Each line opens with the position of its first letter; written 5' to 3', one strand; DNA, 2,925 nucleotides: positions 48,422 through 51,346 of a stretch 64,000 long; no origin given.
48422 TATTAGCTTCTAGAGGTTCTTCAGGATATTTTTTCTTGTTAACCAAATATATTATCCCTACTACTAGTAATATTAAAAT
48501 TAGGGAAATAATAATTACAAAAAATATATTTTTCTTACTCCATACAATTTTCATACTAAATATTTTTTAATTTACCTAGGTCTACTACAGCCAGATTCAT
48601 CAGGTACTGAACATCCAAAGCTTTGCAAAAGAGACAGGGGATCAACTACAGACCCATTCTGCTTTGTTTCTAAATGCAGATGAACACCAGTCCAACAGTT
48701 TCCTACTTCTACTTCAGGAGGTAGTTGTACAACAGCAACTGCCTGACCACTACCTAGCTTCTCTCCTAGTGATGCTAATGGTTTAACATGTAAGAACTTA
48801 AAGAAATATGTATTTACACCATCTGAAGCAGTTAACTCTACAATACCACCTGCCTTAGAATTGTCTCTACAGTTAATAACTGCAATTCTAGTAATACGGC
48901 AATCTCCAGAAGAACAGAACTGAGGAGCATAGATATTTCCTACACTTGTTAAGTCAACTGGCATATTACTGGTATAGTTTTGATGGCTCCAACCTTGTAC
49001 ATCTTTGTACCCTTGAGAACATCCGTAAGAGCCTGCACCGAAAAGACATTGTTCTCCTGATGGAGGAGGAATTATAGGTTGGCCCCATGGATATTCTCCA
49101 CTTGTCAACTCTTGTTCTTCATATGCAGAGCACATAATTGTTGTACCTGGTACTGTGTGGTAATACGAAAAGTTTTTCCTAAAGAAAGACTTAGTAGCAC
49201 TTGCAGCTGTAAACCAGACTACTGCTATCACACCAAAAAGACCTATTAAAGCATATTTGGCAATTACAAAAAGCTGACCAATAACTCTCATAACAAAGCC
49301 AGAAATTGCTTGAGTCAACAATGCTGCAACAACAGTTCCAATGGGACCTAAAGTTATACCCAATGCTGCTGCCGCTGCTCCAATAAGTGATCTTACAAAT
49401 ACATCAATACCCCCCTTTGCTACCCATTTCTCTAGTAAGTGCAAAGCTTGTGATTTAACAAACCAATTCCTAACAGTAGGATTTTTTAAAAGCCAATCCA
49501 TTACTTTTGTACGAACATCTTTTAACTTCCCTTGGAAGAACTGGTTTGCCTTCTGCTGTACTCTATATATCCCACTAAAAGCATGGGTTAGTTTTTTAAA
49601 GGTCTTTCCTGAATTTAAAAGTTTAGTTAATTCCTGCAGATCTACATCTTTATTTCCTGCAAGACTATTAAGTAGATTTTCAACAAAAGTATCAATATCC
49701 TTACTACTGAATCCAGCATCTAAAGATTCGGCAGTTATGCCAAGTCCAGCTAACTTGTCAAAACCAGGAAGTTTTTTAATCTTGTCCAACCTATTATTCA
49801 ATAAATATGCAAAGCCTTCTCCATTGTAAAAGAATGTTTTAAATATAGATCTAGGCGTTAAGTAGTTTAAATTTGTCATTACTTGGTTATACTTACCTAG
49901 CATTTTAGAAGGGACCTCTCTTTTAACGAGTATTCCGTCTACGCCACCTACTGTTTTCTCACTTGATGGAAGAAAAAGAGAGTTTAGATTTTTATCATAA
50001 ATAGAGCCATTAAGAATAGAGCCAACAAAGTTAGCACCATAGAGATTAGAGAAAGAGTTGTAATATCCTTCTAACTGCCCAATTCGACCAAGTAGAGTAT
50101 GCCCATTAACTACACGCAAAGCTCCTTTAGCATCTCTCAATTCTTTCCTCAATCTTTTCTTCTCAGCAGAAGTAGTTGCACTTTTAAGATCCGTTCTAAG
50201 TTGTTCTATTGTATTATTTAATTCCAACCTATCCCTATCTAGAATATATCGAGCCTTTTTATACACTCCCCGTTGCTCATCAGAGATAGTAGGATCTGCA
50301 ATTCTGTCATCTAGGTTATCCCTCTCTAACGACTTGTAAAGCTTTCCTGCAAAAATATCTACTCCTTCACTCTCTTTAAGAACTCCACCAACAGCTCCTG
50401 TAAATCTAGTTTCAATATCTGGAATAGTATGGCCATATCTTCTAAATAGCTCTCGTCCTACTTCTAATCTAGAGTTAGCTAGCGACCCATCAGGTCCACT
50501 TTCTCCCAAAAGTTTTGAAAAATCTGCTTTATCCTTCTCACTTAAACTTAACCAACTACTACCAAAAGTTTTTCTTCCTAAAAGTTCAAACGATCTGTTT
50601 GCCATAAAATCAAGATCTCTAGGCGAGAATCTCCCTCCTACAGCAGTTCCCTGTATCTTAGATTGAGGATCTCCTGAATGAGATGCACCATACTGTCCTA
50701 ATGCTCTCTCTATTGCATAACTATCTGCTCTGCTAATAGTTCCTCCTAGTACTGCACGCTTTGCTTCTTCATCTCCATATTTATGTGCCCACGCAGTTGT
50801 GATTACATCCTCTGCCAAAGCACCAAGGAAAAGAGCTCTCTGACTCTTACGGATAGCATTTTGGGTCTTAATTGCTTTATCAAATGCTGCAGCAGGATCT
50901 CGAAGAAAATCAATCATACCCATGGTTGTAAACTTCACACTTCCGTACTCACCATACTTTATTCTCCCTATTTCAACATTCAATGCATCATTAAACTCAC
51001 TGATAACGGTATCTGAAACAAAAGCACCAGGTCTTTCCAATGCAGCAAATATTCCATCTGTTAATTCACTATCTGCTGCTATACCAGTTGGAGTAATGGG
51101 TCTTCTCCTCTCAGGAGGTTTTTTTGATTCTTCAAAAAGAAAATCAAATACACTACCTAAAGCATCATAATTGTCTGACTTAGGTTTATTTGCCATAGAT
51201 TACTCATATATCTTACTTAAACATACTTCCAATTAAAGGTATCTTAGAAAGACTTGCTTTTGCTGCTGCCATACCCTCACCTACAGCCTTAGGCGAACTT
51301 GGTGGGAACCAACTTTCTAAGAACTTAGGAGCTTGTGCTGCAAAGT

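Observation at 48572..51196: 874-aa protein with inverted topology for a wall hydrolase: ~600-aa leaderless N-domain, TM bundle, C-terminal M23 peptidase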

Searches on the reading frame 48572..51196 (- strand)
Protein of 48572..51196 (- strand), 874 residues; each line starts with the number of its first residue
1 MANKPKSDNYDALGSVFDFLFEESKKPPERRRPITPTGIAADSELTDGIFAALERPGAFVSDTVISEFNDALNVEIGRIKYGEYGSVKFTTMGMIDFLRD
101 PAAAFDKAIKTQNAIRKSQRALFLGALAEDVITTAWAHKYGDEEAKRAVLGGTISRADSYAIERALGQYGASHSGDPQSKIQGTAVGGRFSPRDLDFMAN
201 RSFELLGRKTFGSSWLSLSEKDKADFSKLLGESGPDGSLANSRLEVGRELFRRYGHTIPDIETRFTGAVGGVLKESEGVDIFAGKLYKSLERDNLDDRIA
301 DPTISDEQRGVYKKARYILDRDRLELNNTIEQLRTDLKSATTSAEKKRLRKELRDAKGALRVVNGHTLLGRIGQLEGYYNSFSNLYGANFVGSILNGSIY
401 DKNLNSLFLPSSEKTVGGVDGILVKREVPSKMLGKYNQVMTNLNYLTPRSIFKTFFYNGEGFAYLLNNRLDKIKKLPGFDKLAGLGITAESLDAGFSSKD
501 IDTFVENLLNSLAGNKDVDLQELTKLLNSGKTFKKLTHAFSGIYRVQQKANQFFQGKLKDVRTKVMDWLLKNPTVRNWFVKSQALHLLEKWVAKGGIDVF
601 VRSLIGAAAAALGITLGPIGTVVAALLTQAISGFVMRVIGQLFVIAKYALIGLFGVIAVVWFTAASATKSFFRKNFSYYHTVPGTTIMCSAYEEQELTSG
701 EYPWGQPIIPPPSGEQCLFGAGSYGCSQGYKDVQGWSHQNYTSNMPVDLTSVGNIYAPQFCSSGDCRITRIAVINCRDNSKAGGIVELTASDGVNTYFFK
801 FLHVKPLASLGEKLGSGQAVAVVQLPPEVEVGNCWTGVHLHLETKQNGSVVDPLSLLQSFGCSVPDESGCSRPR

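Call 4: search_protein_families(library=pfam, proteins=[window:48572-51196:-], max_evalue=0.01)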
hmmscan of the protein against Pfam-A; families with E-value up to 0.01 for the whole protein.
window:48572-51196:- (874 aa): 1 family
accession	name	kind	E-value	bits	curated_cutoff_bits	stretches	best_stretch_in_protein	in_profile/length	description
PF01551.29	Peptidase_M23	-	0.0069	17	28.7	0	773-853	24-96/96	Peptidase family M23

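Call 8: search_protein_families(library=ncbifam, proteins=[window:48572-51196:-], max_evalue=0.1)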
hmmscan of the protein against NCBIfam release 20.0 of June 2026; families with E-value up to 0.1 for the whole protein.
window:48572-51196:- (874 aa): 0 families

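Call 9: search_protein_families(library=phrogs, proteins=[window:48572-51196:-], max_evalue=0.1)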
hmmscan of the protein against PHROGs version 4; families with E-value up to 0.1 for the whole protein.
window:48572-51196:- (874 aa): 5 families
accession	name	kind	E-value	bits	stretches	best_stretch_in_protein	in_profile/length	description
phrog_58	-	tail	0.016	14.5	1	494-636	541-654/1544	tail length tape measure protein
phrog_14988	-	other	0.019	15.7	1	747-854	36-136/272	peptidase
phrog_28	-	tail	0.032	13.7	1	551-643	578-671/1228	tail length tape measure protein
phrog_38009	-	tail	0.095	10.6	0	540-627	697-778/2075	tail protein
phrog_7767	-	other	0.098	13.4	0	778-856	48-118/194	metallo-endopeptidase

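Call 10: search_solved_structures(query=window:48572-51196:-, max_evalue=10, show_alignments=2)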
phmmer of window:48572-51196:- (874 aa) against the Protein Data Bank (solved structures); distinct sequences matched with E-value up to 10: 2.
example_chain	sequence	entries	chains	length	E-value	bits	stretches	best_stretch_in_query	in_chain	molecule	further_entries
7kdd_A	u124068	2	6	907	0.67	11.4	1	596-695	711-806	Envelope glycoprotein B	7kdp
2oto_A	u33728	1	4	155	3.9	8.9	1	312-362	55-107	M protein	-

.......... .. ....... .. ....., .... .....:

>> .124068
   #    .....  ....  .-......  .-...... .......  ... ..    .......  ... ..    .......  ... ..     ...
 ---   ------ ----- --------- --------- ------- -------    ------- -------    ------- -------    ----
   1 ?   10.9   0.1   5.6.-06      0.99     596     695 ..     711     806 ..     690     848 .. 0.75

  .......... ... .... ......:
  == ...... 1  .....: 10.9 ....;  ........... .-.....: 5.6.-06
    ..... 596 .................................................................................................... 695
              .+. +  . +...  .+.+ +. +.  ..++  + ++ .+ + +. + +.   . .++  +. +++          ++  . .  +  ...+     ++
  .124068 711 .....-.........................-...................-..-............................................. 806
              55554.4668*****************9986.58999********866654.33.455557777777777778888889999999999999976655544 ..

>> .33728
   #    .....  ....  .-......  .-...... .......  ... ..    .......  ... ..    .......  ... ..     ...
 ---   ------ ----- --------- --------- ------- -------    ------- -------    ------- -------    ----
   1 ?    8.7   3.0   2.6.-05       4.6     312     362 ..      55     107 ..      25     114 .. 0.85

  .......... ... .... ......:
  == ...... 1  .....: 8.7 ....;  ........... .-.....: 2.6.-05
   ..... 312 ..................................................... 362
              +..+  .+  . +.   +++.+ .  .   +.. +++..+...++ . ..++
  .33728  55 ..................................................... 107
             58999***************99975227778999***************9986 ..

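Call 11: find_homologous_proteins(query=window:48572-51196:-, max_evalue=0.001)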
Query window:48572-51196:- (874 aa): 48 proteins with E <= 0.001 among 8000 candidates.
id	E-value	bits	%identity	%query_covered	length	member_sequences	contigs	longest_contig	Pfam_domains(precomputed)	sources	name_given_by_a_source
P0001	0.0e+0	1990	100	100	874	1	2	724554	-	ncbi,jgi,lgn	ncbi:MAG: M23 family metallopeptidase [Candidatus Dojkabacteria bacterium]|jgi:hypothetical protein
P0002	0.0e+0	1225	61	100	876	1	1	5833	-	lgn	-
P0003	0.0e+0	1222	61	100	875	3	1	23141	-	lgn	-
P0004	0.0e+0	1210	60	100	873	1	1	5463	-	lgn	-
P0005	0.0e+0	1120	58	100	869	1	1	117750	-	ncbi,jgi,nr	ncbi:MAG: hypothetical protein RBT33_00510 [Candidatus Dojkabacteria bacterium]|jgi:hypothetical pro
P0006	1.2e-291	988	52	100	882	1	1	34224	-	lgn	-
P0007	9.5e-276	936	49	100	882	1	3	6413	-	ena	-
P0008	1.1e-270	919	48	100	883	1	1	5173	-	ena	-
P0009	1.9e-270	918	50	100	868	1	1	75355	-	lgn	-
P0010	4.9e-256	870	49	100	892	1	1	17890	-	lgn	-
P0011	3.2e-255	868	47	100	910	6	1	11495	-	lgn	-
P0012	1.9e-252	859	46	100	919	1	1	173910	-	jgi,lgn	-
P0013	5.0e-248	844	46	100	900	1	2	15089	-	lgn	-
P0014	1.6e-244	832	47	100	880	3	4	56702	-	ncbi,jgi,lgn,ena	jgi:hypothetical protein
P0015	5.7e-219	748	44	100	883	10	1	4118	-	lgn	-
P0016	1.8e-214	733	42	100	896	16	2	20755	PF01551.30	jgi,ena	-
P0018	2.3e-211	723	43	100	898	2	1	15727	PF01551.30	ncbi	-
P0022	1.1e-201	691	41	100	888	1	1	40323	PF01551.30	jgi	jgi:hypothetical protein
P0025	2.1e-187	643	40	100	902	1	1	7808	PF01551.30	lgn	-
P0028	2.0e-139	485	33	99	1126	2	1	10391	PF05257.23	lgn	-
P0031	6.0e-122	427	35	80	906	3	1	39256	-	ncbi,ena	-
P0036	2.7e-112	395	36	79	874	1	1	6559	-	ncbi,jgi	jgi:hypothetical protein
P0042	7.4e-93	331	31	81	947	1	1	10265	PF01551.30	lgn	-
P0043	8.0e-88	314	34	81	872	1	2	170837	-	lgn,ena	-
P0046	2.3e-77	279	28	98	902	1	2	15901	-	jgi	jgi:uncharacterized membrane protein YeaQ/YmgE (transglycosylase-associated protein family)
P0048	1.3e-35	141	25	81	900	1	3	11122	-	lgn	-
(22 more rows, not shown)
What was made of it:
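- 48572..51196 (-): g5: the 874-aa ORF (stop codon at 48572-48574). An identical protein is in NCBI as 'MAG: M23 family metallopeptidase [Candidatus Dojkabacteria bacterium]' on a 724-kb contig (call 11).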

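Call 18: find_encoding_contigs(protein=P0012, flank=10000, max_places=2)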
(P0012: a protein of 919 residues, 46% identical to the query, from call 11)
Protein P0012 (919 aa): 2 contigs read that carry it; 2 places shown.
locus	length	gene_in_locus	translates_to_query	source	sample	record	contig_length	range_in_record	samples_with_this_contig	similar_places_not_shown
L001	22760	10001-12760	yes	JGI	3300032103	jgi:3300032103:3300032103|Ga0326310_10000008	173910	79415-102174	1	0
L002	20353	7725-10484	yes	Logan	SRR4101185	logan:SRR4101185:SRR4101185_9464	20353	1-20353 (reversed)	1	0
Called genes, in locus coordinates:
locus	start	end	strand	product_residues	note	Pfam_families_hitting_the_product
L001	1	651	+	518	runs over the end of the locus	PF00009:GTP_EFTU, PF01926:MMR_HSR1, PF22042:EF-G_D2 (weak), PF11987:IF-2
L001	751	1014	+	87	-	PF00312:Ribosomal_S15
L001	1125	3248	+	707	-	PF01138:RNase_PH, PF03725:RNase_PH_C (faint), PF03726:PNPase (faint), PF01138:RNase_PH, PF00013:KH_1, PF00575:S1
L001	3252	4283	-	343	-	PF17125:Methyltr_RsmF_N, PF01189:Methyltr_RsmB-F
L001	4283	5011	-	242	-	PF04452:Methyltrans_RNA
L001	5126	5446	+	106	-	-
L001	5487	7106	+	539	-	-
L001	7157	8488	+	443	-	-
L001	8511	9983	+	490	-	-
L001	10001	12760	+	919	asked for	-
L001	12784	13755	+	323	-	-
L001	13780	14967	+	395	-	PF08239:SH3_3 (faint)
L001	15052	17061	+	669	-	PF00580:UvrD-helicase, PF13245:AAA_19, PF13604:AAA_30 (faint), PF01443:Viral_helicase1 (faint), PF13361:UvrD_C, PF13538:UvrD_C_2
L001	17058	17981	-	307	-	PF07501:G5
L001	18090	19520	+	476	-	PF12895:ANAPC3 (faint), PF25058:ARM_TT21 (faint), PF07719:TPR_2 (faint), PF13174:TPR_6 (faint), PF13428:TPR_14 (faint), PF14559:TPR_19 (faint), PF13181:TPR_8 (faint), PF13432:TPR_16 (faint), +3 more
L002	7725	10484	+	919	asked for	-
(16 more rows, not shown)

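Call 19: find_encoding_contigs(protein=P0043, flank=10000, max_places=2)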
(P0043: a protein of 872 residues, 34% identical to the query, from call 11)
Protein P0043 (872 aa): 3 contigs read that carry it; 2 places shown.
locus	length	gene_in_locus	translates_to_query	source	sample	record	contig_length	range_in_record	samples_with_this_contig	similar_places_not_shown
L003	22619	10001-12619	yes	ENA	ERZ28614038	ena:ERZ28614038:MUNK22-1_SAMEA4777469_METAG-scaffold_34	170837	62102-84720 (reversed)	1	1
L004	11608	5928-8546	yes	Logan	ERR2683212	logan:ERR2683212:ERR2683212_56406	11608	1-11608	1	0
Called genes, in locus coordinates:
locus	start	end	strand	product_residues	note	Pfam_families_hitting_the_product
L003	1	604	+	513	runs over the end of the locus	PF00009:GTP_EFTU, PF01926:MMR_HSR1, PF11987:IF-2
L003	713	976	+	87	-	PF00312:Ribosomal_S15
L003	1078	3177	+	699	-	PF01138:RNase_PH, PF03726:PNPase (weak), PF01138:RNase_PH, PF00013:KH_1, PF00575:S1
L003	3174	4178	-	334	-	PF17125:Methyltr_RsmF_N (weak), PF01189:Methyltr_RsmB-F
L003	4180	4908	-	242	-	PF04452:Methyltrans_RNA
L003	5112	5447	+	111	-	-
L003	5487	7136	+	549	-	PF00041:fn3 (weak), PF16656:Pur_ac_phosph_N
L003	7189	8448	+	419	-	-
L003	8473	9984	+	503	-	-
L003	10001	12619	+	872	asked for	-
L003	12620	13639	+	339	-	-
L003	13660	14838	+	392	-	PF08239:SH3_3 (weak)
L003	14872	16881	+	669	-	PF00580:UvrD-helicase, PF13245:AAA_19, PF13604:AAA_30 (faint), PF01443:Viral_helicase1 (faint), PF13361:UvrD_C, PF13538:UvrD_C_2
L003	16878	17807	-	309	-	PF07501:G5 (weak)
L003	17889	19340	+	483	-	PF23914:TPR_CcmH_CycH (faint), PF00515:TPR_1 (faint), PF07719:TPR_2 (faint), PF13414:TPR_11 (faint), PF13432:TPR_16 (faint), PF14559:TPR_19 (faint), PF13428:TPR_14 (faint), PF12895:ANAPC3 (weak), +3 more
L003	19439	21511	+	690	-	PF00009:GTP_EFTU, PF03144:GTP_EFTU_D2, PF22042:EF-G_D2, PF14492:EFG_III, PF16658:RF3_C (weak), PF03764:EFG_IV, PF00679:EFG_C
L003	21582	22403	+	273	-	PF01066:CDP-OH_P_transf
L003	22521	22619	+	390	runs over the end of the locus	PF00009:GTP_EFTU, PF03144:GTP_EFTU_D2, PF03143:GTP_EFTU_D3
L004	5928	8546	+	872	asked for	-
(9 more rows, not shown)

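Call 24: find_encoding_contigs(protein=P0048, flank=10000, max_places=2)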
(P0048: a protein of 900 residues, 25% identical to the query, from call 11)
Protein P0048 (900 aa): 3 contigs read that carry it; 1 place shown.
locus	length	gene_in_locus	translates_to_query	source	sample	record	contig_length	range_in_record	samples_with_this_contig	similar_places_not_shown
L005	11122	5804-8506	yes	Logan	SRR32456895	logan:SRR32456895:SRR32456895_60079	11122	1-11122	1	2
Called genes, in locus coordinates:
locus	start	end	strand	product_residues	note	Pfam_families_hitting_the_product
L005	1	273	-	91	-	?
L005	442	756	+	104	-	-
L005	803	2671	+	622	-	PF00041:fn3 (faint), PF16656:Pur_ac_phosph_N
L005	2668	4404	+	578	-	-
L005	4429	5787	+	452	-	-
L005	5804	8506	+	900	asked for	-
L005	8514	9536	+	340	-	-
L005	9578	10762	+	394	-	-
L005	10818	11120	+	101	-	?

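Call 25: find_encoding_contigs(protein=P0046, flank=10000, max_places=2)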
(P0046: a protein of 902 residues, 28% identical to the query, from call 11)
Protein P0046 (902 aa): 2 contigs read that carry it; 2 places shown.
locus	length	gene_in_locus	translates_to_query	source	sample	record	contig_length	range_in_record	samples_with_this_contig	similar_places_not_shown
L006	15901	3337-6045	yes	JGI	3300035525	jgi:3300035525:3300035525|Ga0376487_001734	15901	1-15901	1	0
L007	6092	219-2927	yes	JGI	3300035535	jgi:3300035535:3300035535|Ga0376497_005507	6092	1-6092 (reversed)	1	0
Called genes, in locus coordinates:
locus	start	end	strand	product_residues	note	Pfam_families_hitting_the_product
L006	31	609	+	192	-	PF16656:Pur_ac_phosph_N (weak)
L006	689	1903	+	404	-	-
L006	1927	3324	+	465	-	-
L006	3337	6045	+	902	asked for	-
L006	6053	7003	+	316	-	-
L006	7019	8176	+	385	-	-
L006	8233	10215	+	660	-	PF00580:UvrD-helicase, PF01443:Viral_helicase1 (faint), PF13245:AAA_19, PF13604:AAA_30 (faint), PF13361:UvrD_C, PF13538:UvrD_C_2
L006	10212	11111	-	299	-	PF07501:G5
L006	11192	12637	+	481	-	PF00515:TPR_1 (faint), PF07719:TPR_2 (faint), PF13176:TPR_7 (faint), PF13181:TPR_8 (faint), PF13424:TPR_12 (faint), PF13428:TPR_14 (faint), PF13432:TPR_16 (faint), PF12895:ANAPC3 (weak), +1 more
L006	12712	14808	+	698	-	PF00009:GTP_EFTU, PF03144:GTP_EFTU_D2, PF22042:EF-G_D2, PF14492:EFG_III, PF16658:RF3_C (faint), PF03764:EFG_IV, PF00679:EFG_C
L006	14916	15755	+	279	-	PF01066:CDP-OH_P_transf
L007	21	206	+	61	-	-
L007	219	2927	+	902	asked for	-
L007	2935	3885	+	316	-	-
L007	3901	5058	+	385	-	-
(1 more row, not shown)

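Call 28: search_protein_families(library=pfam, proteins=[P0028, P0042, P0031, P0043, P0048, P0036], max_evalue=0.05)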
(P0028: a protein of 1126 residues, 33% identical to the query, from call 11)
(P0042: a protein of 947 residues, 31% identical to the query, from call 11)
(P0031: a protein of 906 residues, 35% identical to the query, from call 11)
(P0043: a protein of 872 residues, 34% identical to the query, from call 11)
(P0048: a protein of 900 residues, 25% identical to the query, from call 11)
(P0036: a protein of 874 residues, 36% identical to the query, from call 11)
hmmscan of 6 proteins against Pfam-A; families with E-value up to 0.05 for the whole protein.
P0028 (1126 aa): 1 family
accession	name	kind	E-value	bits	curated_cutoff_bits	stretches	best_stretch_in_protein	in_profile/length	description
PF05257.22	CHAP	-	1.2e-08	35.8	26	1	1006-1095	6-81/81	CHAP domain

P0042 (947 aa): 3 families
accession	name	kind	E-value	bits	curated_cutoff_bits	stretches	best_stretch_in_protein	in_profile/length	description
PF01551.29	Peptidase_M23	-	9.7e-18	64.6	28.7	1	828-921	7-87/96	Peptidase family M23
PF14389.11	Lzipper-MIP1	-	0.04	14.7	32.2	0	355-391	3-37/84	Leucine-zipper of ternary complex factor MIP1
PF13373.11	Dsc3_C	-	0.047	14.3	25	0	566-591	4-29/145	DSC E3 ubiquitin ligase complex subunit 3, C-terminal domain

P0031 (906 aa): 0 families

P0043 (872 aa): 0 families

P0048 (900 aa): 0 families

P0036 (874 aa): 0 families
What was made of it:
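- On Peptidase M23 (PF01551): The relative P0042 scores 64.6 bits (call 28).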
